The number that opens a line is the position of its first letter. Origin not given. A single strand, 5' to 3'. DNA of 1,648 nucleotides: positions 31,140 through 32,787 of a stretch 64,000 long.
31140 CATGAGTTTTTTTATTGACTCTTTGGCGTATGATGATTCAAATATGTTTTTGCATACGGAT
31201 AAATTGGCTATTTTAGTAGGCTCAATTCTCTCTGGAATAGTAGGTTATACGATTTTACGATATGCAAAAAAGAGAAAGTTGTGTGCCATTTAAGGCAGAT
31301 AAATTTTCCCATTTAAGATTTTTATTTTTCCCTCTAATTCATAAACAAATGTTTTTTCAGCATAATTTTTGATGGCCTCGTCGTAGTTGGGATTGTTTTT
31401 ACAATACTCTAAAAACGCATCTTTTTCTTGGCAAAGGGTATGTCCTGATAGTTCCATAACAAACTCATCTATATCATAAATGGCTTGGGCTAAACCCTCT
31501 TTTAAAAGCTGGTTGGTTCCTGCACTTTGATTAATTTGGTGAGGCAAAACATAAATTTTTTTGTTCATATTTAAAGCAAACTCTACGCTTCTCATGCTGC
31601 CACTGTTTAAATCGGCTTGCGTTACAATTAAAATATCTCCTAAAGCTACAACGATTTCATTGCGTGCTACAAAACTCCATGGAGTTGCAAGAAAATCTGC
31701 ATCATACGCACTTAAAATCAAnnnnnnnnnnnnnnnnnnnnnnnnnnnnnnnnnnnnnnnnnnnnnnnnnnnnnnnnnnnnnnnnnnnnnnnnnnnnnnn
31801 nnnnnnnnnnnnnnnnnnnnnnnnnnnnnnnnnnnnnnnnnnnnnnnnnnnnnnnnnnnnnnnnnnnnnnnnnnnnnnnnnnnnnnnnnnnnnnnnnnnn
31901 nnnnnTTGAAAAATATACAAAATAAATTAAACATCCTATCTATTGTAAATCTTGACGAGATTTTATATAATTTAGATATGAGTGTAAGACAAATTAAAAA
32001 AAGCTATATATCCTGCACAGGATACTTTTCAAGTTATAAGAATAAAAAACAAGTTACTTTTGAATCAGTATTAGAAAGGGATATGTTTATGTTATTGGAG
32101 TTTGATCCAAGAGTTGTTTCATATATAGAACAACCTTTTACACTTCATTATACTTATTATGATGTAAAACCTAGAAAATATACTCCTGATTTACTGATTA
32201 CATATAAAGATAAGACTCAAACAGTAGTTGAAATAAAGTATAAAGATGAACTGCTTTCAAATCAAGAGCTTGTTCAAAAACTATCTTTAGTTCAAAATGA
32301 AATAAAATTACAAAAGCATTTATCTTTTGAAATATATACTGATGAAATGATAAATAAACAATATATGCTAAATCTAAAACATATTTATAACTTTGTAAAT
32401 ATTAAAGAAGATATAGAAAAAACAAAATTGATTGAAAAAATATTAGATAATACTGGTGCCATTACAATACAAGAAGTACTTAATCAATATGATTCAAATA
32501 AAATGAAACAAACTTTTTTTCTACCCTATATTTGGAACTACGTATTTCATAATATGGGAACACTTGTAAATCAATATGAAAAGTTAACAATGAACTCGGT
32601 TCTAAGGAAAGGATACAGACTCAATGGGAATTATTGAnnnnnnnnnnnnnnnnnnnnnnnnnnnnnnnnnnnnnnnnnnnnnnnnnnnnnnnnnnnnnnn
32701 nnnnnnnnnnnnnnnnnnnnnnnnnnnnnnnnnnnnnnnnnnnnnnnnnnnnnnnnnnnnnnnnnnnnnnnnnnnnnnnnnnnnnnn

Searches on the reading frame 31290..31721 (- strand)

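Call 6: search_protein_families(library=pfam, proteins=[window:31290-31721:-], max_evalue=0.01)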
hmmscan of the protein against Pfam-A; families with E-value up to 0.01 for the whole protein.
window:31290-31721:- (143 aa): 2 families
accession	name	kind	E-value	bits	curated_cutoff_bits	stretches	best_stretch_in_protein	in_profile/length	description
PF02481.21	DNA_processg_A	-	2.5e-17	63.2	29.6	1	2-81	130-210/212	DNA recombination-mediator protein A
PF18306.6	LDcluster4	-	0.0031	17.6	26.3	1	18-72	85-135/151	SLOG cluster4 family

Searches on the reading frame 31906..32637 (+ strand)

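Call 6: search_protein_families(library=pfam, proteins=[window:31906-32637:+], max_evalue=0.01)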
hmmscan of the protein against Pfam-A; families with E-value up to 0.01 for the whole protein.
window:31906-32637:+ (243 aa): 2 families
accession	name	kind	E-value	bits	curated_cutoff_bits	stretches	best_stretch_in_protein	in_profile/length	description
PF08722.17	Tn7_TnsA-like_N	-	3.5e-13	50.3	26.5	1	67-146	1-85/85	TnsA-like endonuclease N terminal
PF08721.17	Tn7_Tnp_TnsA_C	-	0.00014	22.7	23.4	1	149-216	2-77/83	TnsA endonuclease C terminal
